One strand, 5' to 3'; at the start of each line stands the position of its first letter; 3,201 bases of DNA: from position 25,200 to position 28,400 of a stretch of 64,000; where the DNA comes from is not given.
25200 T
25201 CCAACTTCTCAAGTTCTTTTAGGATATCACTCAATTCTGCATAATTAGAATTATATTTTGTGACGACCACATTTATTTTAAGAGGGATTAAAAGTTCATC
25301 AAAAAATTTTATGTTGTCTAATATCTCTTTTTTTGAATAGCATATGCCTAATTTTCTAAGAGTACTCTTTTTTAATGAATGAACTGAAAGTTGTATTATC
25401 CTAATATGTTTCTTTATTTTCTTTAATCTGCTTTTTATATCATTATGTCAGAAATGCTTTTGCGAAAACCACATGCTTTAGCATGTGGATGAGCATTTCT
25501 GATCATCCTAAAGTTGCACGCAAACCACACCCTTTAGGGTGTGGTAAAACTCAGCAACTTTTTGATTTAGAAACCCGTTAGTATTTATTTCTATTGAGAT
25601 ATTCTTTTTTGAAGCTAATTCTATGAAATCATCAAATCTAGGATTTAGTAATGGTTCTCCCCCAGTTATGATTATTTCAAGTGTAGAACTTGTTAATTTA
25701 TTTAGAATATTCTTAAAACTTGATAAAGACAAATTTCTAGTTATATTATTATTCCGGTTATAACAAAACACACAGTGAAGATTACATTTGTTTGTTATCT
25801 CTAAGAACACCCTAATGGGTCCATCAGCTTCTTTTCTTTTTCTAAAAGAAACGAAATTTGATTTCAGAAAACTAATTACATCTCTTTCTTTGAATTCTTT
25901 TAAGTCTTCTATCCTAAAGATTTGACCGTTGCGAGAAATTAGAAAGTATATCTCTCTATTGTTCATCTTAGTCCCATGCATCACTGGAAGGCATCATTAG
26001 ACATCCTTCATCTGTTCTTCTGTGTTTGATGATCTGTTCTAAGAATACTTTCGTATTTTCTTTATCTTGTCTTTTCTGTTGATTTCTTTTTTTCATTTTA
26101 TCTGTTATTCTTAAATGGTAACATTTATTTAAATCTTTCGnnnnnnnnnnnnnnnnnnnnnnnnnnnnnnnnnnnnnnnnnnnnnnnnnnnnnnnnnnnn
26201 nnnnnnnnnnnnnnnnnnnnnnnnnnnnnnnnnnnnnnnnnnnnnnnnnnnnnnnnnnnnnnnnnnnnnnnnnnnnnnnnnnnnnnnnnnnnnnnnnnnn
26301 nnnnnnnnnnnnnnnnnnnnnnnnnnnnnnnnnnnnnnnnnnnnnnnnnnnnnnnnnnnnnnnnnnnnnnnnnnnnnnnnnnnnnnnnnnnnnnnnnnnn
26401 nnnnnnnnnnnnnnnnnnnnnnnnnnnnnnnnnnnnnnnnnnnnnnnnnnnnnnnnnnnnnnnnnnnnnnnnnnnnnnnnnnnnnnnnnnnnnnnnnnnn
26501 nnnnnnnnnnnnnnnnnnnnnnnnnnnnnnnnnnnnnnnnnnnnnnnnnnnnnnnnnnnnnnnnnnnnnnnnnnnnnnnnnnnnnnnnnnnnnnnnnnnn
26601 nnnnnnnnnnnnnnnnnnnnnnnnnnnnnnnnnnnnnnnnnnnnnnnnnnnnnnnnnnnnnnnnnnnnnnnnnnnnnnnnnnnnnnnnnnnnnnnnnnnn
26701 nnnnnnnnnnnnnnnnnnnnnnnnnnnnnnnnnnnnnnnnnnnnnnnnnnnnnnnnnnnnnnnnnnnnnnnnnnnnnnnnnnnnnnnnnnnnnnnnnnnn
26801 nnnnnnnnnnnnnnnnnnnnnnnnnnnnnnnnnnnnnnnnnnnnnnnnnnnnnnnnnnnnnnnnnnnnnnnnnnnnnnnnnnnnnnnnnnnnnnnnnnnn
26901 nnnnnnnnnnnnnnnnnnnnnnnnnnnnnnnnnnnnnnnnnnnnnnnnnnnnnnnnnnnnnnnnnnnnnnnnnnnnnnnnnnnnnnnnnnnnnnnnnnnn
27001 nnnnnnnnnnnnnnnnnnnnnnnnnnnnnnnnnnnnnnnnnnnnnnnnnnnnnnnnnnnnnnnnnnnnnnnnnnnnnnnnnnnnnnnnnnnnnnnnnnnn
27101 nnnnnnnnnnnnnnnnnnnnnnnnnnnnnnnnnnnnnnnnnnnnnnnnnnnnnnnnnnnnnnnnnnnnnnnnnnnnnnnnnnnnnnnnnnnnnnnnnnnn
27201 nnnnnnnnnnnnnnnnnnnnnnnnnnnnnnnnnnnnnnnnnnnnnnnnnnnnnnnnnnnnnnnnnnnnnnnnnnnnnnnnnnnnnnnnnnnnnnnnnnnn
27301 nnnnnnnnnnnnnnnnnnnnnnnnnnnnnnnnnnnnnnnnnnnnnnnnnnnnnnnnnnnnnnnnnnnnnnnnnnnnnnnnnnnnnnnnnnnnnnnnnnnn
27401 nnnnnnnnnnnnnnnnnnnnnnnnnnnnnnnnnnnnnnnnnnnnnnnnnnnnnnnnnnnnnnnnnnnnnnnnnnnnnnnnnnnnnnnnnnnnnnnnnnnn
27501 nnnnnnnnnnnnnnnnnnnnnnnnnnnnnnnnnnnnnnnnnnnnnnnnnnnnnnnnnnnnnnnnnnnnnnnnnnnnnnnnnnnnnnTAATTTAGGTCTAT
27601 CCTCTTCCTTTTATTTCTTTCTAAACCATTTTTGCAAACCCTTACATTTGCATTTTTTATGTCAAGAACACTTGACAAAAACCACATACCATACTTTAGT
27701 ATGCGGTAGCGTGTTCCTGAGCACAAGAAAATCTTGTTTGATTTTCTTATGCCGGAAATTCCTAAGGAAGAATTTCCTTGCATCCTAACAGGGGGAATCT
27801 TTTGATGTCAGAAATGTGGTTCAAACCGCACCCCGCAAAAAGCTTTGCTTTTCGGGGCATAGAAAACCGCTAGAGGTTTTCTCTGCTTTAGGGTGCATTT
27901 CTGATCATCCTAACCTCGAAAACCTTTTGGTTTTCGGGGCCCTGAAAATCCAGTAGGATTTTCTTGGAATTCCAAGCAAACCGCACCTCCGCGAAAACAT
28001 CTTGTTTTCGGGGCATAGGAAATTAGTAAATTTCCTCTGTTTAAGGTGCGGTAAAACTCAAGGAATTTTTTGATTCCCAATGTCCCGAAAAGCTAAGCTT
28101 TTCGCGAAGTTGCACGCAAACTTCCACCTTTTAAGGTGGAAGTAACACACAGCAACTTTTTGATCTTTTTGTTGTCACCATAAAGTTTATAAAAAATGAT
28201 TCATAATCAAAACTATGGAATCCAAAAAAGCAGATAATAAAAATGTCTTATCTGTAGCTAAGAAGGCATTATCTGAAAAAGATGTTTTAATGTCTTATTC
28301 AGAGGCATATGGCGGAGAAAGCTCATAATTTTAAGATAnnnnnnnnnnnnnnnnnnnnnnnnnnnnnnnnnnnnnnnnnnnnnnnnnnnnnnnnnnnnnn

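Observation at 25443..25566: Hairpin repeat inserted in-frame inside an otherwise intact radical SAM gene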

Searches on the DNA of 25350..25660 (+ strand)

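Call 33: search_rna_families(source=window, start=25350, end=25660, threshold=evalue, max_evalue=10)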
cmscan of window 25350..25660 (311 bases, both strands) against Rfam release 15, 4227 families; matches with E-value up to 10: 5.
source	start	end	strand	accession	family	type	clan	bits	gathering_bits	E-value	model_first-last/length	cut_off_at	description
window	25466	25584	-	RF02618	SSRC34_2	Gene; sRNA;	-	16.1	48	3.6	1-125/125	no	Streptococcus sRNA 34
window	25414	25544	-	RF03103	RAGATH-34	Gene; sRNA;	-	16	60.7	7.5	1-107/107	no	RAGATH-34 RNA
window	25391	25561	-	RF01578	RUF1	Gene; sRNA;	-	14.7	70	1.7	1-264/264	no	Plasmodium RNA of unkown function RUF1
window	25524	25545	-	RF03994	mir-7558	Gene; miRNA;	-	13.7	80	8.4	14-36/51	no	mir-7558 microRNA precursor family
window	25618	25648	-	RF02475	GlsR6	Gene; snRNA; snoRNA; CD-box;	-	11.7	75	2.6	29-59/59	no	Small nucleolar RNA GlsR6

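Call 70: build_rna_model(alignment_id=A2)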
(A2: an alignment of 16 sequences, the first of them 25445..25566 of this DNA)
Model R1 built from alignment A2 (16 sequences, 137 columns); structure: RNAalifold consensus.
model positions 122; base pairs 30; branch points 1; effective number of sequences 1.24; information 0.591 bits per position. Calibrated on 0.2 Mb of random sequence (short: E-values are rough).
structure used (alignment columns):
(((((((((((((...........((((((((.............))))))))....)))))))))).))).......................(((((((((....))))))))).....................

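Call 71: search_with_rna_model(model_id=R1, sources=[window, L001, L004, L010, L011, L013, L016, L017, L018, L020, L022, L023, L025, L026, L029, L031, L033, L034, L036, L037, L038, L039, L040, L041, L043, L044, L046, L048, L050, L051, L052, L053, L055, L057, L058, L059, L060, L061, L062], max_evalue=0.01, make_alignment=true)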
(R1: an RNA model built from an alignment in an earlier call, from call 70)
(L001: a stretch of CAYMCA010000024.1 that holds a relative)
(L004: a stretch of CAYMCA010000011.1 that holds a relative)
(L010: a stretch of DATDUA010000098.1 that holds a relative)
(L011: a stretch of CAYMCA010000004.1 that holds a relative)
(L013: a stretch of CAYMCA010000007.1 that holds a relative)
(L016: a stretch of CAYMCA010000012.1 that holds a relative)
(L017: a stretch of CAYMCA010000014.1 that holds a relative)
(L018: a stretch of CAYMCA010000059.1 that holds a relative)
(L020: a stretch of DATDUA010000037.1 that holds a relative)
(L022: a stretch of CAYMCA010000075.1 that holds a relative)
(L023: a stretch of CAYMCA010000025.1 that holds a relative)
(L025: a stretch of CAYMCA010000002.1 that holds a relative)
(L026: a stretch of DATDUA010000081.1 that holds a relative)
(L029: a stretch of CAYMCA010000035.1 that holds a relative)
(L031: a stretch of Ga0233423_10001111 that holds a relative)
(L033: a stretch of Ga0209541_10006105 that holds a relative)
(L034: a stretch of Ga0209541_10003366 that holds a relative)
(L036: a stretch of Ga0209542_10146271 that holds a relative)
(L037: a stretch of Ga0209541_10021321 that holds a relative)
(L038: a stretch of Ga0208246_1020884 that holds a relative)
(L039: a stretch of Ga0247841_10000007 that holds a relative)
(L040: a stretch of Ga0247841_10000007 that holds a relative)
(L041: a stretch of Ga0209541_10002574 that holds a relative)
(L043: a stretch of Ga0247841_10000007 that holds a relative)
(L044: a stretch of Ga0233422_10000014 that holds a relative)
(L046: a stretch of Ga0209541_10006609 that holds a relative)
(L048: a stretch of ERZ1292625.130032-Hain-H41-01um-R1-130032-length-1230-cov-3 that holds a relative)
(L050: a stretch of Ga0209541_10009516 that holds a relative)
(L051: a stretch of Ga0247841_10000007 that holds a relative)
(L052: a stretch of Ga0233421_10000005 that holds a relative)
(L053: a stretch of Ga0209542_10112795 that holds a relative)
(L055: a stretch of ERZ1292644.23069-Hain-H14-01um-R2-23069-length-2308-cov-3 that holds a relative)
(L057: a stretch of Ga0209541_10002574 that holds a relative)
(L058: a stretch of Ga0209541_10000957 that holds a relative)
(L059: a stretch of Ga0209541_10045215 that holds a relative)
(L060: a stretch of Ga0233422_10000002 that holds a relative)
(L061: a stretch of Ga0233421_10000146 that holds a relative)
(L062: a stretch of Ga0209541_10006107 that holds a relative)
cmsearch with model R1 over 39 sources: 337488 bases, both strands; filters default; matches with E-value up to 0.01: 92.
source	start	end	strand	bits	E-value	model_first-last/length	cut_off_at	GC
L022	2365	2486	-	149.4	1.2e-29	1-122/122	no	0.42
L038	1674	1795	-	148.2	2.3e-29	1-122/122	no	0.4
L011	7454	7575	+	145.3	9.5e-29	1-122/122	no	0.4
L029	2142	2263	+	145.3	9.5e-29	1-122/122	no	0.4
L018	2764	2885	-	144.9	1.1e-28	1-122/122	no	0.43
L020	1114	1235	-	144.4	1.5e-28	1-122/122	no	0.41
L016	6508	6629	+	143.1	2.9e-28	1-122/122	no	0.39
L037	7717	7838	+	141.1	8e-28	1-122/122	no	0.43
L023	5918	6039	+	140.7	9.5e-28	1-122/122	no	0.39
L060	1642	1756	-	129.3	2.9e-25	1-122/122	no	0.42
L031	8489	8604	+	128.7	3.8e-25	1-122/122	no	0.41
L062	8977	9098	-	127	8.9e-25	1-122/122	no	0.39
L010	1981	2154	-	126.3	1.3e-24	1-122/122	no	0.36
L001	5062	5235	+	123.9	4.3e-24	1-122/122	no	0.37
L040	790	908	+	120.1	2.8e-23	1-122/122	no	0.37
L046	5500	5620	-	119.4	4.1e-23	1-122/122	no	0.4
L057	6370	6487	-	117.7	9.4e-23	1-122/122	no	0.37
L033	11462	11578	+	109.3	6.3e-21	1-122/122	no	0.38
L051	1809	1927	+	107.6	1.5e-20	1-122/122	no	0.35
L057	7439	7565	+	104.1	8.6e-20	1-122/122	no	0.37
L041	7985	8154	-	103.4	1.2e-19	1-122/122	no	0.41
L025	1857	1970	+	102.5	1.9e-19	1-122/122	no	0.38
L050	26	195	+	94.6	1e-17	1-122/122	no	0.38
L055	2078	2169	-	91.8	4e-17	1-122/122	no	0.3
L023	6100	6229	+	91.2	5.5e-17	1-122/122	no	0.34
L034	6673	6769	-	85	1.2e-15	1-122/122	no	0.37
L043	1060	1155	-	84.2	1.8e-15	1-122/122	no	0.38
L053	2509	2678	-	78.7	2.9e-14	1-122/122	no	0.36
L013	1383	1555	+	78.6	3e-14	1-122/122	no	0.39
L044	2689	2857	-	75.9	1.1e-13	1-122/122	no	0.35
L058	10541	10659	-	72.8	5.5e-13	1-122/122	no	0.35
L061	3912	4007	-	72.5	6.3e-13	1-122/122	no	0.36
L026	1772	1890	+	70.3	1.9e-12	1-122/122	no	0.43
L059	2275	2386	+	67.6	7.3e-12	1-122/122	no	0.36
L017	4127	4180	+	66.3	1.4e-11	1-54/122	3'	0.39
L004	493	599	+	65.2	2.4e-11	1-122/122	no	0.33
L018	1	53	-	64.6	3.3e-11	1-53/122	3'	0.4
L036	332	444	+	62.4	9.7e-11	1-122/122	no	0.37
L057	3125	3212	+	57.8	9.8e-10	1-122/122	no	0.31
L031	3113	3229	+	50.6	3.6e-08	1-122/122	no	0.23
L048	1180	1230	+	50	5e-08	1-50/122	3'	0.35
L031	3113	3232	-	46.2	3.4e-07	1-122/122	no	0.23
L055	2111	2231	+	46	3.6e-07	1-122/122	no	0.37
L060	1640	1754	+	45.2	5.5e-07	1-122/122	no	0.42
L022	1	95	-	41.3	3.8e-06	1-86/122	3'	0.4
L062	8615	8702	+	38.8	1.4e-05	1-122/122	no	0.38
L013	3067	3188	+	36.1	5.2e-05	1-122/122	no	0.39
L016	6453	6565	-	35.9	5.7e-05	1-122/122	no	0.35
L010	2097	2190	+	35.9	5.8e-05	1-122/122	no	0.33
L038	1738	1831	+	35.9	5.8e-05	1-122/122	no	0.33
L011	7426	7511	-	35.6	6.5e-05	1-122/122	no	0.36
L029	2204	2317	-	35.4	7.4e-05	1-122/122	no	0.4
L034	6709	6811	+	33.8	0.00016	1-122/122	no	0.32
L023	5863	5975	-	33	0.00025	1-122/122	no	0.34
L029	2048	2199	-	32.2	0.00036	1-122/122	no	0.38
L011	3927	4018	+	32.2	0.00037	1-122/122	no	0.39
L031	8453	8547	-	31.6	0.00048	1-122/122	no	0.35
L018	2828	2916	+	31.4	0.00055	1-122/122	no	0.34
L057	7840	7918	-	31.2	0.0006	1-122/122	no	0.38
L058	5398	5462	-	30.8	0.00075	1-122/122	no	0.28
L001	5012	5119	-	30.6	0.00083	1-122/122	no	0.38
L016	6570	6647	-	30.5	0.00085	1-122/122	no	0.35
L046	5560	5673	+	30.1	0.001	1-122/122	no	0.29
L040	759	850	-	29.9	0.0011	1-122/122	no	0.33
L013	1321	1440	-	29.8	0.0012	1-122/122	no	0.44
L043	1060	1153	+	29.1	0.0017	1-122/122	no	0.38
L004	437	549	-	29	0.0018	1-122/122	no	0.34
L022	2429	2532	+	29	0.0018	1-122/122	no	0.36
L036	290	389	-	28.6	0.0022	1-122/122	no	0.34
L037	7659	7774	-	28.6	0.0022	1-122/122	no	0.34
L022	2553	2679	-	28.5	0.0023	1-122/122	no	0.36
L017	4077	4180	-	28.4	0.0024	1-122/122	no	0.36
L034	6343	6416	-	27.4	0.0041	1-122/122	no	0.3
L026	1914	2004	+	27.2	0.0043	1-122/122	no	0.32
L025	1766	1914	-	27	0.005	1-122/122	no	0.4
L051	3218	3280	-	26.4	0.0066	1-122/122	no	0.25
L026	1751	1829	-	26.4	0.0067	1-122/122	no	0.37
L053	2621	2716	+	26.2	0.0073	1-122/122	no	0.38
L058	10601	10729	+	26.1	0.0076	1-122/122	no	0.36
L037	5796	5926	+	26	0.0079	1-122/122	no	0.45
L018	1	105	+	26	0.008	5-122/122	5'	0.3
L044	2799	2940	+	25.6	0.0097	1-122/122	no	0.38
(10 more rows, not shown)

Alignment A4: 92 matches aligned to the model, 314 columns, each read 5' to 3' on its own strand. Consensus structure (alignment columns), stored with it:
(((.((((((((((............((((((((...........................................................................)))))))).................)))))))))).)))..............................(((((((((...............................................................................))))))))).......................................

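Call 72: search_with_rna_model(model_id=R1, sources=[window, L001, L004, L010, L011, L013, L016, L018, L020, L022, L023, L025, L026, L029, L031, L033, L034, L036, L037, L038, L040, L041, L043, L044, L046, L050, L051, L053, L055, L057, L058, L059, L060, L061, L062], max_evalue=1e-10, make_alignment=true)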
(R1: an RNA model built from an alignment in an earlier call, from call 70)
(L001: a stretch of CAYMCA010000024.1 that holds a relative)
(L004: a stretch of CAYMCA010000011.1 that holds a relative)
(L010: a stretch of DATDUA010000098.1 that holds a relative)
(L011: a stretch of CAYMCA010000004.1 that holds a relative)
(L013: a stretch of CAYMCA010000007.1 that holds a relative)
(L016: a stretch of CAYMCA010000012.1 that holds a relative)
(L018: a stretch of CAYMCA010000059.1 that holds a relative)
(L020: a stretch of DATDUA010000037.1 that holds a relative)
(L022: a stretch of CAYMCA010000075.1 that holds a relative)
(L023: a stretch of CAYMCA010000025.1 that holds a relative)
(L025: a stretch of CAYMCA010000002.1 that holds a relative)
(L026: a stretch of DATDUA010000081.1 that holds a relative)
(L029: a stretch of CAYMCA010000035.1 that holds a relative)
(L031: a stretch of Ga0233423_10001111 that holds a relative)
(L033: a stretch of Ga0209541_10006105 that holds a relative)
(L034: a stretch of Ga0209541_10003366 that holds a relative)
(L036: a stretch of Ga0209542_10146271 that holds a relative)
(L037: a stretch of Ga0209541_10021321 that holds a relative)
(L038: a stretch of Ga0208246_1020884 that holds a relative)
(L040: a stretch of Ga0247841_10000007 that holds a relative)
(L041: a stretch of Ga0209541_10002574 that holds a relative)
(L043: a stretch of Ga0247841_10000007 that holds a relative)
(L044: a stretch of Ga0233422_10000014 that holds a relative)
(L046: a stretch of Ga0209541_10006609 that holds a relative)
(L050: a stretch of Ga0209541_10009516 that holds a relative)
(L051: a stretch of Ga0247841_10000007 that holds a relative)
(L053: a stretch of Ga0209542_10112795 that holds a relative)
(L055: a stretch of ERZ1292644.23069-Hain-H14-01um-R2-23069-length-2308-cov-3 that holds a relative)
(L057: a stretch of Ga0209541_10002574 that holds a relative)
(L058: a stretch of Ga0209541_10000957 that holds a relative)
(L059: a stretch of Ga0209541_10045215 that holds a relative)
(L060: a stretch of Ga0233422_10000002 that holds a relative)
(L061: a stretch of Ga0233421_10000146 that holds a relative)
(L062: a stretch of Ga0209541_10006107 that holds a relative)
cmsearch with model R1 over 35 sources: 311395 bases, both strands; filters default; matches with E-value up to 1e-10: 40.
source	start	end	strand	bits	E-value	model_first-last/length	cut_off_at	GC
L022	2365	2486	-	149.4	1.1e-29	1-122/122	no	0.42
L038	1674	1795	-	148.2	2.1e-29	1-122/122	no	0.4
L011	7454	7575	+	145.3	8.8e-29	1-122/122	no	0.4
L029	2142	2263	+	145.3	8.8e-29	1-122/122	no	0.4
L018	2764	2885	-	144.9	1.1e-28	1-122/122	no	0.43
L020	1114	1235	-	144.4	1.4e-28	1-122/122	no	0.41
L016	6508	6629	+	143.1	2.6e-28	1-122/122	no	0.39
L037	7717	7838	+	141.1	7.4e-28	1-122/122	no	0.43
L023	5918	6039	+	140.7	8.7e-28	1-122/122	no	0.39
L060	1642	1756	-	129.3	2.7e-25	1-122/122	no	0.42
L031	8489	8604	+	128.7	3.5e-25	1-122/122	no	0.41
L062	8977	9098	-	127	8.2e-25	1-122/122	no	0.39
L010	1981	2154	-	126.3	1.2e-24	1-122/122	no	0.36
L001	5062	5235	+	123.9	4e-24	1-122/122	no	0.37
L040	790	908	+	120.1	2.6e-23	1-122/122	no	0.37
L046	5500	5620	-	119.4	3.8e-23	1-122/122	no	0.4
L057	6370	6487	-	117.7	8.7e-23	1-122/122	no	0.37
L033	11462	11578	+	109.3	5.8e-21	1-122/122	no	0.38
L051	1809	1927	+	107.6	1.4e-20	1-122/122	no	0.35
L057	7439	7565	+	104.1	8e-20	1-122/122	no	0.37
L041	7985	8154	-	103.4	1.1e-19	1-122/122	no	0.41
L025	1857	1970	+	102.5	1.8e-19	1-122/122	no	0.38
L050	26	195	+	94.6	9.4e-18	1-122/122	no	0.38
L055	2078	2169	-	91.8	3.7e-17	1-122/122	no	0.3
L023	6100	6229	+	91.2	5.1e-17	1-122/122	no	0.34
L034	6673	6769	-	85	1.1e-15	1-122/122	no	0.37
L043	1060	1155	-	84.2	1.6e-15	1-122/122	no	0.38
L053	2509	2678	-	78.7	2.7e-14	1-122/122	no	0.36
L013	1383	1555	+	78.6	2.8e-14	1-122/122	no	0.39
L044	2689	2857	-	75.9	1.1e-13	1-122/122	no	0.35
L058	10541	10659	-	72.8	5.1e-13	1-122/122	no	0.35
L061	3912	4007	-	72.5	5.8e-13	1-122/122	no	0.36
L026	1772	1890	+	70.3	1.7e-12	1-122/122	no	0.43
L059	2275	2386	+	67.6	6.7e-12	1-122/122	no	0.36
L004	493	599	+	65.2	2.2e-11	1-122/122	no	0.33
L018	1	53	-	64.6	3.1e-11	1-53/122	3'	0.4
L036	332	444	+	62.4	9e-11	1-122/122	no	0.37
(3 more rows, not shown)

Alignment A5: 40 matches aligned to the model, 289 columns, each read 5' to 3' on its own strand. Consensus structure (alignment columns), stored with it:
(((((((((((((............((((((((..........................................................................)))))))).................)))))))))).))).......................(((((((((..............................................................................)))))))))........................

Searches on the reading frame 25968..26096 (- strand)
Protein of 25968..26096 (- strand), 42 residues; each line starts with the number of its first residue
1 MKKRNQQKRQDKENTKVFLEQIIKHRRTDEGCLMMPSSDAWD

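Call 59: search_protein_families(library=ncbifam, proteins=[window:25968-26096:-], max_evalue=0.001)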
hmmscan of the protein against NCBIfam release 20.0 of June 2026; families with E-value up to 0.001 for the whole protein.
window:25968-26096:- (42 aa): 0 families

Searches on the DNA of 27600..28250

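Call 34: search_rna_families(source=window, start=27600, end=28250, threshold=evalue, max_evalue=10)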
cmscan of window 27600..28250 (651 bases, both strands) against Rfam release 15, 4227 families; matches with E-value up to 10: 11.
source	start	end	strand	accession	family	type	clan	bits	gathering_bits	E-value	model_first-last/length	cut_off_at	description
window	27720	27784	-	RF02064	STnc370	Gene; sRNA;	-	24.4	54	0.84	1-71/71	no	Enterobacterial sRNA STnc370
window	27670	27750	-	RF04312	trpB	Cis-reg;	-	23.8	59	0.63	1-107/107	no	trpB ncRNA motif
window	28005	28091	-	RF04206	MIR9555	Gene; miRNA;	-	18.8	119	1.7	1-137/137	no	MIR9555 microRNA precursor family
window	27656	27727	+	RF00267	snoR64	Gene; snRNA; snoRNA; CD-box;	-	18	45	2.6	1-94/94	no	Small nucleolar RNA R64/Z200 family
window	27983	28113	-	RF03891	mir-2545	Gene; miRNA;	-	17.9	94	1.8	1-118/118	no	mir-2545 microRNA precursor family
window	28004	28090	-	RF04127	MIR8007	Gene; miRNA;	-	17.6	195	0.78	1-226/226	no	MIR8007 microRNA precursor family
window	28102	28234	-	RF01439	S_pombe_snR36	Gene; snRNA; snoRNA; HACA-box;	CL00035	16.7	50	1.7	1-164/164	no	small nucleolar RNA snR36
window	27640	27708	-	RF03027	RT-6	Gene; sRNA;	-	16.2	46.7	0.75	1-75/75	no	RT-6 RNA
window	28005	28091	+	RF04206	MIR9555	Gene; miRNA;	-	15.9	119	8.4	1-137/137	no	MIR9555 microRNA precursor family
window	28008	28094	+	RF01635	ceN45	Gene; snRNA; snoRNA; HACA-box;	-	14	60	7.3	1-128/128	no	Caenorhabditis snoRNA ceN45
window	27720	27751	-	RF02737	Rev13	Gene; antisense;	-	10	242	7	224-256/354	no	Soft rot Enterobacteriaceae Rev 13 asRNA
